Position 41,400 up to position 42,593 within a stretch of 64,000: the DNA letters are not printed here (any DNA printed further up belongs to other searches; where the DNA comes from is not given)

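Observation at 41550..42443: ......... intein inside the anaerobic ribonucleotide reductase NrdD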

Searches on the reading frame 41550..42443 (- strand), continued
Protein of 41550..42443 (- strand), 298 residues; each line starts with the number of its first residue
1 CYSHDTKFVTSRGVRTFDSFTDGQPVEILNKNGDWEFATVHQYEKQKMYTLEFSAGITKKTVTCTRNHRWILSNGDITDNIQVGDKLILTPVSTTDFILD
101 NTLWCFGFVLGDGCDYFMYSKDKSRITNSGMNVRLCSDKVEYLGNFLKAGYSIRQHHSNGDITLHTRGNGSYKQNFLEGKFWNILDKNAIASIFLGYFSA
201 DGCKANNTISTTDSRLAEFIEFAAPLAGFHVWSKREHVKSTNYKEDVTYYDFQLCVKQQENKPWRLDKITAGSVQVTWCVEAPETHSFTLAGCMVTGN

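Call 84: search_protein_representatives(alignment_id=A4)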
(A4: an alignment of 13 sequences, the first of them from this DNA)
Query: 13 sequences, 298 profile positions. Proteins with E-value up to 0.001 (for the whole library): 2323; up to 1e-10: 1357; up to 1e-30: 335. The best 150 are listed.
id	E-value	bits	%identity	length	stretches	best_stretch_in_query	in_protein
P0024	5.2e-129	446.2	-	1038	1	1-298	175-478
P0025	2.0e-124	431.2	-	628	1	1-298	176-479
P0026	3.6e-116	404.0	-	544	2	1-298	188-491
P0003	2.2e-109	381.8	-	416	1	29-298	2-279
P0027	3.3e-108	377.9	-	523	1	1-298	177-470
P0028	2.5e-107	375.0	-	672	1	1-298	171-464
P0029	1.4e-106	372.6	-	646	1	1-298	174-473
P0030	3.0e-104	364.9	-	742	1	1-298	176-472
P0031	7.8e-104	363.6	-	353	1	1-298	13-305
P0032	1.1e-101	356.5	-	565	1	1-298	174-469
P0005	1.0e-99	350.1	-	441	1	1-293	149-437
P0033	7.3e-99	347.3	-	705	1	1-298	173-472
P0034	1.0e-98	346.8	-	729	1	1-298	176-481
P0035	8.2e-98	343.8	-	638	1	1-298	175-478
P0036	9.9e-98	343.5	-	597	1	1-298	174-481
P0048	5.0e-86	305.1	-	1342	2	1-298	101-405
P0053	1.7e-79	283.6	-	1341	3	1-298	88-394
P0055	1.1e-77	277.7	-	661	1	1-298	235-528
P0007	7.3e-71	255.3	-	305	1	3-295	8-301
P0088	2.0e-64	234.2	-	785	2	1-298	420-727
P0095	9.2e-64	232.0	-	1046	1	1-298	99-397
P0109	1.5e-61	224.7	-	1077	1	1-298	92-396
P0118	6.7e-60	219.3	-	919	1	1-298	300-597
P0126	9.5e-59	215.5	-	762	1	1-298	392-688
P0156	1.3e-52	195.4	-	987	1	4-298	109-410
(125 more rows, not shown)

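Call 88: search_protein_families(library=pfam, proteins=[P0048, P0053, P0095, P0109, P0126, P0088, P0118, P0055], max_evalue=0.001)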
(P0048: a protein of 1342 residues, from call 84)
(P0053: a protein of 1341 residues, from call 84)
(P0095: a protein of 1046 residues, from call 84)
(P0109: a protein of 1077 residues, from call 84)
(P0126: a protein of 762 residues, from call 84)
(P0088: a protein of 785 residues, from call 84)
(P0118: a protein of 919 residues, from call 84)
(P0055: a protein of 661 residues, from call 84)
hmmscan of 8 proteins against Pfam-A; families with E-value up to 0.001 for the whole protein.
P0048 (1342 aa): 5 families
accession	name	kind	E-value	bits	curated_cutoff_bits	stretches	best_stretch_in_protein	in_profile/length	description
PF14528.11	LAGLIDADG_3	-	6.1e-11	42.9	22.5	0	283-326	2-41/82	LAGLIDADG-like domain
PF14890.11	Intein_splicing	-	1.5e-10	41.6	35.8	1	963-1250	36-155/155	Intein splicing domain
PF21995.1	RNR-II_ins_dom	-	3.6e-07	30.8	27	1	456-524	34-103/107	B12-dependent ribonucleotide reductase, insertion domain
PF17975.6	RNR_Alpha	-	8e-05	23.5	26.4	1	12-63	15-68/101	Ribonucleotide reductase alpha domain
PF02867.20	Ribonuc_red_lgC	-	0.00015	21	23.9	0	804-874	377-443/523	Ribonucleotide reductase, barrel domain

P0053 (1341 aa): 3 families
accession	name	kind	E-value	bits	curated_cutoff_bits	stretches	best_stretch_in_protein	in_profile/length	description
PF14890.11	Intein_splicing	-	7e-24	84.8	35.8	1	121-392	32-153/155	Intein splicing domain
PF14528.11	LAGLIDADG_3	-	7.5e-10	39.4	22.5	1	1003-1093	3-78/82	LAGLIDADG-like domain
PF21995.1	RNR-II_ins_dom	-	6.3e-09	36.5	27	1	442-504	34-101/107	B12-dependent ribonucleotide reductase, insertion domain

P0095 (1046 aa): 2 families
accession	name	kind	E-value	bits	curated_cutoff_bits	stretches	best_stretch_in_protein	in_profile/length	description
PF21995.1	RNR-II_ins_dom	-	1.6e-08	35.2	27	1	442-519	31-106/107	B12-dependent ribonucleotide reductase, insertion domain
PF17975.6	RNR_Alpha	-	0.00038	21.4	26.4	1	14-56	20-63/101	Ribonucleotide reductase alpha domain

P0109 (1077 aa): 1 family
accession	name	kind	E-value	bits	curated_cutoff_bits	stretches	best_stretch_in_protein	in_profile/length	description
PF02867.20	Ribonuc_red_lgC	-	6.7e-05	22.1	23.9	0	736-786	381-428/523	Ribonucleotide reductase, barrel domain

P0126 (762 aa): 2 families
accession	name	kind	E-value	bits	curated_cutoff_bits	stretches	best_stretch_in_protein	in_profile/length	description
PF03796.21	DnaB_C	-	6.6e-15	55.6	27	1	181-376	1-185/255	DnaB-like helicase C terminal domain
PF00772.26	DnaB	-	3.5e-05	24.2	23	1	3-66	5-66/103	DnaB-like helicase N terminal domain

P0088 (785 aa): 3 families
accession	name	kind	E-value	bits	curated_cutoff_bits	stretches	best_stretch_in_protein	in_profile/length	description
PF14528.11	LAGLIDADG_3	-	3.3e-09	37.3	22.5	1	274-326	4-58/82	LAGLIDADG-like domain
PF14890.11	Intein_splicing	-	0.00014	22.1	35.8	0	456-724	35-152/155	Intein splicing domain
PF05204.19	Hom_end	-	0.00065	20.2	21.1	0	263-331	4-72/110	Homing endonuclease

P0118 (919 aa): 1 family
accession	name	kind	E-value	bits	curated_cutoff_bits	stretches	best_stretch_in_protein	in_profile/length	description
PF14528.11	LAGLIDADG_3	-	0.00034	21.3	22.5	0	479-504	3-26/82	LAGLIDADG-like domain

P0055 (661 aa): 3 families
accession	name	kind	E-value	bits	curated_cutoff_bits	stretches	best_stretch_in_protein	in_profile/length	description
PF00154.27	RecA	-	2.5e-25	89.9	27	1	29-233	30-210/262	recA bacterial DNA recombination protein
PF21096.2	RecA_C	-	1.3e-07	32.1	27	1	592-657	2-54/57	RecA C-terminal domain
PF13481.12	AAA_25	-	5e-07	30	27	1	31-211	14-189/195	AAA domain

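Call 107: find_encoding_contigs(protein=P0156, flank=4000, max_places=2)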
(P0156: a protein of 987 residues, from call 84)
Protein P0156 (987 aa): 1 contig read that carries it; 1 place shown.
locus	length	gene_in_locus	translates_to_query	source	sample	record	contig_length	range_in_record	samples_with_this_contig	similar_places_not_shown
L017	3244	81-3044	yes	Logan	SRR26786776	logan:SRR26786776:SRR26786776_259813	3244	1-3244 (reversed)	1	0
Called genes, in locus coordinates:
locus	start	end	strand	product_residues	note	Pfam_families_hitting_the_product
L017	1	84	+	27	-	?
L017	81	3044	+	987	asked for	-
